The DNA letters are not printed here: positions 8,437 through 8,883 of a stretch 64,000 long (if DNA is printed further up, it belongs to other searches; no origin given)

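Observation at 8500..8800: Recurring 16-residue tandem repeat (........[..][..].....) forming at least 8 arrays along the giant gene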

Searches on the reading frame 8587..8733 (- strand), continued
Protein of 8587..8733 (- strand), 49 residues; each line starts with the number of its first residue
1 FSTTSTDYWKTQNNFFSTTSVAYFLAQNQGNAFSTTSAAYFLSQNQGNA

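Call 58: find_related_loci(query=A1, collection=viral_contigs, flank=10000)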
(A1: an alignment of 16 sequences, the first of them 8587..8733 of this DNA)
Query A1 (49 aa) in viral_contigs; peptide patterns used: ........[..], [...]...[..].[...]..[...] (x = any residue, [..] = any of these).
62 stretches matched a pattern; 14 encode a relative of the query (tblastn E <= 1e-3); 14 distinct loci.
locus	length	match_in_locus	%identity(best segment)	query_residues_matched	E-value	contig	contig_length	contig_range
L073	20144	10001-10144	78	1-49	2e-18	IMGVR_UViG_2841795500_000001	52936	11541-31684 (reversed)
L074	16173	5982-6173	58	1-49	2e-16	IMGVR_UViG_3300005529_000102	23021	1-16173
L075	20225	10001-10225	45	1-49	7e-12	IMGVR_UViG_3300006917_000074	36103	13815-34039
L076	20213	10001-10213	60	1-45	3e-10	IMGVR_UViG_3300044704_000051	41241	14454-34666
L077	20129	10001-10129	60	1-45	8e-10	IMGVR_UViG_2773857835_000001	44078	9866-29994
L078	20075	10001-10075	76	1-25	3e-8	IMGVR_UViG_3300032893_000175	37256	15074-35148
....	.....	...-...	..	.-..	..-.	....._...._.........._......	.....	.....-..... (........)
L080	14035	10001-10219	53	1-44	1e-7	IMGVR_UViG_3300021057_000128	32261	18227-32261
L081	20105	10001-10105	60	1-29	3e-7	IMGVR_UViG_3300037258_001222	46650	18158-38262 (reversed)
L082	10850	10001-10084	71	14-41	3e-7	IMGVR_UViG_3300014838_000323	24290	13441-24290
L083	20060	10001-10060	75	1-20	1e-5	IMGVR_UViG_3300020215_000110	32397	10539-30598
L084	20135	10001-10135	47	1-44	4e-5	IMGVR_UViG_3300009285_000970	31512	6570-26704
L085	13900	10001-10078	61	1-28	7e-5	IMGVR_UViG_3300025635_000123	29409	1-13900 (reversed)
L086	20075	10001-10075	60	1-25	7e-5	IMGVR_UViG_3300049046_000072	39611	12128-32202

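Call 62: search_protein_families(library=phrogs, proteins=[L073:325-1512:+, L073:2038-3762:+, L073:3766-5271:+, L073:5949-7454:+, L073:16263-17579:+, L077:401-2050:+, L077:2047-4269:+, L077:4654-5811:+, L077:6228-7160:+, L077:17539-19278:+], max_evalue=0.001)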
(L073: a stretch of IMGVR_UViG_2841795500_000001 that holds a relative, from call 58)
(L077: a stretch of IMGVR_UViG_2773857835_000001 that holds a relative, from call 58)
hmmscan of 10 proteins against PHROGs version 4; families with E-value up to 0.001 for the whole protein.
L073:325-1512:+ (395 aa): 1 family
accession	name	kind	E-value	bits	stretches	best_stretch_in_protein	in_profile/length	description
phrog_290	-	tail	1.4e-17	65.2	2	221-394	164-336/411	minor tail protein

L073:2038-3762:+ (574 aa): 26 families (the best 25 are shown)
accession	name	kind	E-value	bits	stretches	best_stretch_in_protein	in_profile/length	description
phrog_9959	-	tail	1.1e-59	203.2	1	55-243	61-248/1708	tail length tape measure protein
phrog_12798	-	tail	7.3e-43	147.9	2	15-461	15-433/1031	tail length tape measure protein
phrog_1686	-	tail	8.2e-24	84.5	1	54-243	114-311/1224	tail length tape measure protein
phrog_973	-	tail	8.3e-19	68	1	25-249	95-323/1465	tail length tape measure protein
phrog_991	-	tail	4.2e-17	62.1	1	5-565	233-914/1966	tail length tape measure protein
phrog_58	-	tail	3.7e-14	53.1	1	14-450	290-722/1544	tail length tape measure protein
phrog_16692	-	unknown function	2.8e-12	46.9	1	50-221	160-338/1107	-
phrog_5062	-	tail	1.3e-10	41.8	1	20-344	119-415/753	tail length tape measure protein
phrog_16017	-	unknown function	2.6e-10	39.8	1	16-241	198-425/1234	-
phrog_1272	-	tail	1.9e-09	36.9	1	16-241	206-438/1606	tail length tape measure protein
phrog_33570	-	unknown function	1.1e-08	35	1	69-241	260-429/686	-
phrog_167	-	tail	2.6e-08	33.1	1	14-443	298-650/1555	tail length tape measure protein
phrog_1535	-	tail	3.7e-08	33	1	449-519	1005-1086/1152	tail length tape measure protein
phrog_29251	-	tail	8.8e-07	29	1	93-257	77-234/560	tail length tape measure protein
phrog_10093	-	tail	1.1e-06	27.4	1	484-524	1793-1834/1899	tail length tape measure protein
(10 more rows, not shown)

L073:3766-5271:+ (501 aa): 1 family
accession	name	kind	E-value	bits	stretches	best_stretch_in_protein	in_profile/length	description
phrog_400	-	tail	0.00029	20.9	0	51-139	73-155/654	tail protein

L073:5949-7454:+ (501 aa): 17 families
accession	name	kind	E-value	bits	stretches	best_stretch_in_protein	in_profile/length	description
phrog_9116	-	tail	1.7e-23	84.2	2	379-499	89-209/455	tail protein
phrog_8469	-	tail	4.3e-16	60.1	1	255-449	141-201/303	tail fiber protein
phrog_4711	-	unknown function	2.6e-15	57.9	1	283-448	79-240/296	-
phrog_7765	-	unknown function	4e-14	52.8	1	284-484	362-557/578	-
phrog_9370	-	tail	1.1e-13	51.7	1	286-437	249-396/460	tail fiber protein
phrog_8763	-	tail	1.1e-13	51.3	1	272-500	555-747/1024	tail protein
phrog_1858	-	tail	1.6e-13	50.5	1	157-457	103-242/1018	tail fiber protein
phrog_19618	-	tail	4e-10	40.2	2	237-308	109-179/387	tail collar protein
phrog_5795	-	tail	8.7e-09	35.2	1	394-501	415-542/968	tail protein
phrog_24267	-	unknown function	2e-08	35.2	1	418-496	184-260/266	-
phrog_14307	-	unknown function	1e-07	32.7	1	266-300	49-83/137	-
phrog_1800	-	tail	2.2e-07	31.2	1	198-294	331-419/545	tail collar fiber protein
phrog_523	-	tail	1.2e-06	28.7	1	79-459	328-580/673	tail collar fiber protein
phrog_6256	-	tail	6.9e-05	23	1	265-486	289-392/686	tail fiber protein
phrog_327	-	tail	0.00013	22.4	1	147-301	216-337/618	tail protein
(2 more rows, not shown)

L073:16263-17579:+ (438 aa): 3 families
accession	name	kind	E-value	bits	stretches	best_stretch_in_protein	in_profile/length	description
phrog_5156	-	unknown function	1.3e-21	77.5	1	72-423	465-818/824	-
phrog_7035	-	unknown function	3.7e-10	39.8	1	214-431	444-657/969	-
phrog_2666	-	head and packaging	4e-07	30.1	1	21-74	316-373/555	terminase large subunit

L077:401-2050:+ (549 aa): 3 families
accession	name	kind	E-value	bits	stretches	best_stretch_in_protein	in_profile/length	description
phrog_2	-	head and packaging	1.6e-20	74.5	1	46-514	253-591/807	terminase large subunit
phrog_9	-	head and packaging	2.8e-05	24.2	1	75-339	225-487/812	terminase large subunit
phrog_7579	-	head and packaging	8.7e-05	22.8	1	146-224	87-164/239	terminase large subunit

L077:2047-4269:+ (740 aa): 7 families
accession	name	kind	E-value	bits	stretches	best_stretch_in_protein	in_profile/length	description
phrog_113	-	head and packaging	5.1e-79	267.7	1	15-526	13-510/1272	portal protein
phrog_10231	-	unknown function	1.2e-08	35.7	1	275-455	2-174/256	-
phrog_595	-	head and packaging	7.9e-06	26.5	1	663-714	255-307/513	head maturation protease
phrog_241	-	head and packaging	2.1e-05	24.7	1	645-713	214-281/679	head morphogenesis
phrog_115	-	head and packaging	2.5e-05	24.6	0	665-711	276-324/665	minor head protein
phrog_12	-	head and packaging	9.2e-05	22.6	1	369-487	373-469/646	portal protein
phrog_6577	-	unknown function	0.00059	19.2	0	637-708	160-233/1066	-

L077:4654-5811:+ (385 aa): 7 families
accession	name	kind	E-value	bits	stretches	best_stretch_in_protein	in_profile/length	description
phrog_328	-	head and packaging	5.6e-18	66.7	1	29-175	15-162/339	head maturation protease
phrog_2976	-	head and packaging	4.7e-07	30.9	1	211-333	269-379/394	head maturation protease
phrog_21239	-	unknown function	7.2e-07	30.1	1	197-300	45-144/167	-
phrog_34543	-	head and packaging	5.9e-06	27.1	1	194-283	64-155/227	virion structural protein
phrog_13230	-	unknown function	6.2e-06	27.1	1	82-137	64-118/138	-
phrog_21473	-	unknown function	1.2e-05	24.6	1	181-247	588-635/947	-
phrog_32941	-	unknown function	0.00017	21.7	0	125-284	185-340/450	-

L077:6228-7160:+ (310 aa): 3 families
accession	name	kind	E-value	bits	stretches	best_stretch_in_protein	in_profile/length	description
phrog_1005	-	head and packaging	2.4e-86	290.9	1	8-310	10-315/315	major head protein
phrog_29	-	head and packaging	8.9e-09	36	1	134-211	180-252/439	major head protein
phrog_1650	-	head and packaging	0.00021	21.7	1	83-194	100-210/300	major head protein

L077:17539-19278:+ (579 aa): 16 families
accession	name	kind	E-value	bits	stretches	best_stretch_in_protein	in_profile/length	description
phrog_58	-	tail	2.9e-15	56.7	1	13-492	266-886/1544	tail length tape measure protein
phrog_3981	-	tail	3.7e-15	57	1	11-525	20-506/584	tail length tape measure protein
phrog_1535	-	tail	7e-15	55.2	1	419-549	969-1126/1152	tail length tape measure protein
phrog_991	-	tail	2.6e-14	52.8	1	31-524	287-875/1966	tail length tape measure protein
phrog_4200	-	tail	5.5e-12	46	1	290-477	153-322/732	tail length tape measure protein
phrog_28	-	tail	9.2e-11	42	1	21-560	305-747/1228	tail length tape measure protein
phrog_27648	-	unknown function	5.7e-08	33.9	1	448-525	16-89/214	-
phrog_17020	-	unknown function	1.8e-07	31.7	1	360-475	74-190/353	-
phrog_8462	-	tail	4.5e-07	30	1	252-500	212-458/672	tail length tape measure protein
phrog_1272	-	tail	1.1e-06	27.6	2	412-488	662-734/1606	tail length tape measure protein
phrog_16297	-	tail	8e-06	25.4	1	302-456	527-681/777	tail length tape measure protein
phrog_4070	-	tail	8e-06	25.2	1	364-477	87-357/989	tail length tape measure protein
phrog_34082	-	tail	1.2e-05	25.3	0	11-549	17-552/579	tail length tape measure protein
phrog_10093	-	tail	6.9e-05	21.4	1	497-532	1801-1835/1899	tail length tape measure protein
phrog_17727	-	tail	8e-05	22.8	1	143-406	13-264/443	tail length tape measure protein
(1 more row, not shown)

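Call 65: search_protein_families(library=pfam, proteins=[L073:7283-12643:+, L077:9014-12850:+, L080:9728-13441:+, L074:5586-10193:+, L076:9767-12526:+], max_evalue=0.001)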
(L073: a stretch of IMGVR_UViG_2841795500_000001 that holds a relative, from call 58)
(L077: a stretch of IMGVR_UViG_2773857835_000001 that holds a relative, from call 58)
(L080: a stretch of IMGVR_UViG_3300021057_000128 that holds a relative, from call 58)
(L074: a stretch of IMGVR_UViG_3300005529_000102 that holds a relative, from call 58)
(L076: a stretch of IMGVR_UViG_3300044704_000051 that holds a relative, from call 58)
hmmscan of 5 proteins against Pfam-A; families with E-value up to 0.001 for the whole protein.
L073:7283-12643:+ (1787 aa): 0 families

L077:9014-12850:+ (1279 aa): 0 families

L080:9728-13441:+ (1238 aa): 0 families

L074:5586-10193:+ (1536 aa): 0 families

L076:9767-12526:+ (920 aa): 0 families

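Call 73: search_protein_families(library=pfam, proteins=[L044:272-1231:+, L044:1401-2045:+, L044:3006-4505:+, L044:4502-5203:+, L044:5207-5872:+, L044:5932-6867:+, L044:13256-13882:+, L044:15244-16233:+, L044:16488-17651:-, L044:18198-19589:-], max_evalue=0.001)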
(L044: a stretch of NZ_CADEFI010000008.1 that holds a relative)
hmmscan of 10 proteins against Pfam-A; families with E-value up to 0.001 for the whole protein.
L044:272-1231:+ (319 aa): 1 family
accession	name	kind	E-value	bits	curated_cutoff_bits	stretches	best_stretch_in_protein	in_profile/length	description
PF13814.12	Replic_Relax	-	1.3e-19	71.5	25.3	1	39-247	1-181/191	Replication-relaxation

L044:1401-2045:+ (214 aa): 1 family
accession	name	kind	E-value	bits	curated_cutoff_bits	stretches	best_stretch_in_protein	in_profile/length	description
PF01807.25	Zn_ribbon_DnaG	-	1.8e-10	40.9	24.9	1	43-124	16-91/98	CHC2 zinc finger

L044:3006-4505:+ (499 aa): 0 families

L044:4502-5203:+ (233 aa): 0 families

L044:5207-5872:+ (221 aa): 0 families

L044:5932-6867:+ (311 aa): 1 family
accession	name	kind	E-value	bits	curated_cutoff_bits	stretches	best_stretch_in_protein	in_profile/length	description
PF00112.29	Peptidase_C1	-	5.8e-14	53.1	20.7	1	83-293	4-202/220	Papain family cysteine protease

L044:13256-13882:+ (208 aa): 0 families

L044:15244-16233:+ (329 aa): 0 families

L044:16488-17651:- (387 aa): 0 families

L044:18198-19589:- (463 aa): 3 families
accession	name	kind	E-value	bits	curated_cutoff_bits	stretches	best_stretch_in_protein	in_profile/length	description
PF00589.27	Phage_integrase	-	1.6e-10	41.5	27.1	1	245-371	26-162/172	Phage integrase family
PF13356.12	Arm-DNA-bind_3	-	1.8e-09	38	27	1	36-104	1-66/83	Arm DNA-binding domain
PF22022.2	Phage_int_M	-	7.3e-05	23.4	27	1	122-212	1-93/96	Phage integrase central domain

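Call 74: search_dna_similar(query=L077:6228-7160:+, collection=phages, mode=protein, max_evalue=0.00001, max_rows=12)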
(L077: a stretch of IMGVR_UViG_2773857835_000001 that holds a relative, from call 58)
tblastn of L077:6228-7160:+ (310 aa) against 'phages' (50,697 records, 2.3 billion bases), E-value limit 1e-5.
Records with a match: 199; places in all: 199; records where one place covers at least 80% of the query: 151.
Best place of each record, by identity: <60% 199.
By first word of the organism name: Vibrio 54; Pseudomonas 31; Arthrobacter 14; Burkholderia 13; Rhizobium 11; Klebsiella 10; Salmonella 9; Roseobacter 6; Escherichia 6; Stenotrophomonas 5; and 24 more.
By host as written in the record: Vibrio lentus 34; - 23; Pseudomonas aeruginosa 18; Arthrobacter sp. ATCC 21022 11; Klebsiella pneumoniae 8; Burkholderia sp. 7; Roseobacter denitrificans OCh114 4; Salmonella enterica subsp. enterica serovar Kentucky 4; and 67 more.
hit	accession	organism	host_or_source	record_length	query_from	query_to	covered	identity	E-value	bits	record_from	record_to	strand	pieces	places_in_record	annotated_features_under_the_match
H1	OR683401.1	Pseudomonas phage Bise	Pseudomonas aeruginosa 199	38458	6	310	98%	33.5%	4e-33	134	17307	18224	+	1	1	major capsid protein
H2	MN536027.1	Pseudomonas phage vB_Pae-SS2019XII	Pseudomonas aeruginosa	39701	4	310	99%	32.3%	1e-34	138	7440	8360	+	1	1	capsid component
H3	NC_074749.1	Pseudomonas phage vB_Pae-SS2019XII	Pseudomonas aeruginosa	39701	4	310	99%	32.3%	1e-34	138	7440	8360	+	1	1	capsid component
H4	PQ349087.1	Pseudomonas phage vB_PaeS_AV002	Pseudomonas aeruginosa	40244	4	310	99%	32.3%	1e-34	138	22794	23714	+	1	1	major capsid protein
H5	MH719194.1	Pseudomonas phage Ps60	Pseudomonas aeruginosa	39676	4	310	99%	32.0%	2e-36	144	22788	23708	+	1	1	putative capsid protein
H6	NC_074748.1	Pseudomonas phage Ps60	Pseudomonas aeruginosa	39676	4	310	99%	32.0%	2e-36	144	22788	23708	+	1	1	putative capsid protein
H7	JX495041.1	Pseudomonas phage JD18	-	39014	4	310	99%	32.0%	2e-35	141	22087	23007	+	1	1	hypothetical protein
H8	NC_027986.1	Pseudomonas phage JD18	-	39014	4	310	99%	32.0%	2e-35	141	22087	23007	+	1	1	major head protein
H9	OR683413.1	Pseudomonas phage Rashabar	Pseudomonas aeruginosa 37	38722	4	310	99%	32.0%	4e-34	137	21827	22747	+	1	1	major capsid protein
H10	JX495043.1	Pseudomonas phage JBD67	-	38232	4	310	99%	31.6%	4e-35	140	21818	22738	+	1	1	hypothetical protein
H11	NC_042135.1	Pseudomonas phage JBD67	-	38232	4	310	99%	31.6%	4e-35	140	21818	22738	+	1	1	major head protein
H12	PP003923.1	Pseudomonas phage vB_Pae_U11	Pseudomonas aeruginosa ST773 ...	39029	4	310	99%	31.6%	4e-35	140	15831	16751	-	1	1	major head protein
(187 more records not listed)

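Call 75: search_dna_similar(query=L077:2047-4269:+, collection=phages, mode=protein, max_evalue=0.00001, max_rows=12)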
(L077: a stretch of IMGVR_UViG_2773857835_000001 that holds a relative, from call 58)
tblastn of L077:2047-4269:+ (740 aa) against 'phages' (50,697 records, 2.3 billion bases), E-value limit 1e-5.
Records with a match: 1287; places in all: 1287; records where one place covers at least 80% of the query: 2.
Best place of each record, by identity: <60% 1287.
By first word of the organism name: Pseudomonas 226; Gordonia 175; Mycobacterium 139; Escherichia 121; Rheinheimera 115; Arthrobacter 100; Salmonella 88; Vibrio 63; Bacillus 35; Erwinia 29; and 37 more.
By host as written in the record: Gordonia terrae 3612 143; Rheinheimera sp. BAL341 115; Pseudomonas aeruginosa 73; - 70; Mycobacterium smegmatis mc2 155 67; Arthrobacter sp. ATCC 21022 65; Vibrio lentus 38; Escherichia coli 35; and 271 more.
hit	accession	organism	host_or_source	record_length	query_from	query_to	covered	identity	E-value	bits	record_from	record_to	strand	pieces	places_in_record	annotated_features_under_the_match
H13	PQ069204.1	Bacillus phage S4-2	Bacillus sp. S4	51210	61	709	88%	25.4%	5e-38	183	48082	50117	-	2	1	record has no annotation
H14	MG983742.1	Bacillus phage Anath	Bacillus mycoides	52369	61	709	88%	25.3%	1e-38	186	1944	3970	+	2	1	portal protein | hypothetical protein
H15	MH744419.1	Arthrobacter phage KBurrousTX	Arthrobacter sp. ATCC 21022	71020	50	473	57%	30.6%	2e-41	169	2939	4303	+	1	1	4: portal protein | 5: MuF-like minor capsid protein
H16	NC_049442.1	Arthrobacter phage KBurrousTX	Arthrobacter sp. ATCC 21022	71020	50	473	57%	30.6%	2e-41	169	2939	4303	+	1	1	4: portal protein | 5: head maturation protease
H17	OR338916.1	Bacillus phage DZ1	Bacillus cereus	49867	31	426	54%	31.4%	2e-31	138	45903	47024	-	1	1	portal protein (x2)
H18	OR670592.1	Staphylococcus phage MVC_VPHSA2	Staphylococcus aureus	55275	31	426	54%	31.1%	2e-31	138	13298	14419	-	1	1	portal protein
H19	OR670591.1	Staphylococcus phage MVC_VPHSA1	Staphylococcus aureus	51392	31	426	54%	31.1%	3e-31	137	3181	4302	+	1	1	portal protein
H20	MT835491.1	Bacteriophage sp.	human fecal samples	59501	19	459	60%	27.6%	2e-38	160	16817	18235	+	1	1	record has no annotation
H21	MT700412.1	Bacillus phage 1_ICo-2020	Bacillus sp.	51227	2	440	59%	27.6%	3e-26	122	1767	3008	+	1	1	portal protein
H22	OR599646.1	Pectobacterium phage PcaP2EGY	Pectobacterium sp.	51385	2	440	59%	27.6%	3e-26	122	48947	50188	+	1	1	hypothetical protein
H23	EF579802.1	Microbacterium phage Min1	Microbacterium nematophilum CBX102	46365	34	417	49%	33.4%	7e-36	177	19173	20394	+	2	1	hypothetical protein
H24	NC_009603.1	Microbacterium phage Min1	Microbacterium nematophilum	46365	34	417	49%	33.4%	7e-36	177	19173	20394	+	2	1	portal protein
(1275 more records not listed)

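Call 79: search_dna_similar(query=L073:5949-7454:+, collection=phages, mode=protein, max_evalue=0.00001, max_rows=10)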
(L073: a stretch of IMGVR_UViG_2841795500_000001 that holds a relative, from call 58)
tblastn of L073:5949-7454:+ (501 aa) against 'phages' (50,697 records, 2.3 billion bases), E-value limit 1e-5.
Records with a match: 257; places in all: 292; records where one place covers at least 80% of the query: 0.
Best place of each record, by identity: <60% 257.
By first word of the organism name: Microbacterium 202; Arthrobacter 33; Leptospira 4; Curtobacterium 3; Tenacibaculum 3; Caudoviricetes 2; Rhizobium 2; Sinorhizobium 2; Pseudomonas 2; Bradyrhizobium 1; and 3 more.
By host as written in the record: Microbacterium foliorum NRRL B-24224 134; Microbacterium foliorum NRRL B-24224 SEA 54; Arthrobacter sp. ATCC 21022 33; - 7; Leptospira biflexa Patoc 1 4; Microbacterium sp. 3; Tenacibaculum maritimum 3; Microbacterium foliorum 2; and 13 more.
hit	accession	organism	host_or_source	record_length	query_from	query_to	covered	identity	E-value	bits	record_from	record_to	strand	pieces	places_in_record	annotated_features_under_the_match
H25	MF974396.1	Leptospira phage LE3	Leptospira biflexa Patoc 1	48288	148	421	55%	35.9%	2e-18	95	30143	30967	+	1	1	hypothetical protein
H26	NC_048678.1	Leptospira phage LE3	Leptospira biflexa Patoc 1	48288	148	421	55%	35.9%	2e-18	95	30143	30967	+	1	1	tail fiber protein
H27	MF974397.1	Leptospira phage LE4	Leptospira biflexa Patoc 1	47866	148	421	55%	35.5%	5e-18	94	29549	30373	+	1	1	hypothetical protein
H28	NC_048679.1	Leptospira phage LE4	Leptospira biflexa Patoc 1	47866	148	421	55%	35.5%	5e-18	94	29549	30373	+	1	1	tail fiber protein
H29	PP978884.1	Microbacterium phage Gack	Microbacterium foliorum NRRL B-24224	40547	267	501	47%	39.1%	4e-35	145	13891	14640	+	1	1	17: minor tail protein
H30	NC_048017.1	Microbacterium phage Eden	Microbacterium foliorum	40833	279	501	45%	40.9%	1e-32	139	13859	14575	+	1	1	17: minor tail protein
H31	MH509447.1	Microbacterium phage Eden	Microbacterium foliorum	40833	279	501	45%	40.9%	1e-32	139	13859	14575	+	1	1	17: minor tail protein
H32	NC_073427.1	Microbacterium phage Franklin22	Microbacterium testaceum NRRL B-24232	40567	267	501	47%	38.3%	1e-31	135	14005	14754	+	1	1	18: minor tail protein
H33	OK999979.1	Microbacterium phage Franklin22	Microbacterium testaceum NRRL B-24232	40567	267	501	47%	38.3%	1e-31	135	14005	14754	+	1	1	18: minor tail protein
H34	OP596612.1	Bradyrhizobium phage ppBdUSDA122-1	Bradyrhizobium diazoefficiens USDA 122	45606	278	421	29%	47.1%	5e-22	106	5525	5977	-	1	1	tail fiber protein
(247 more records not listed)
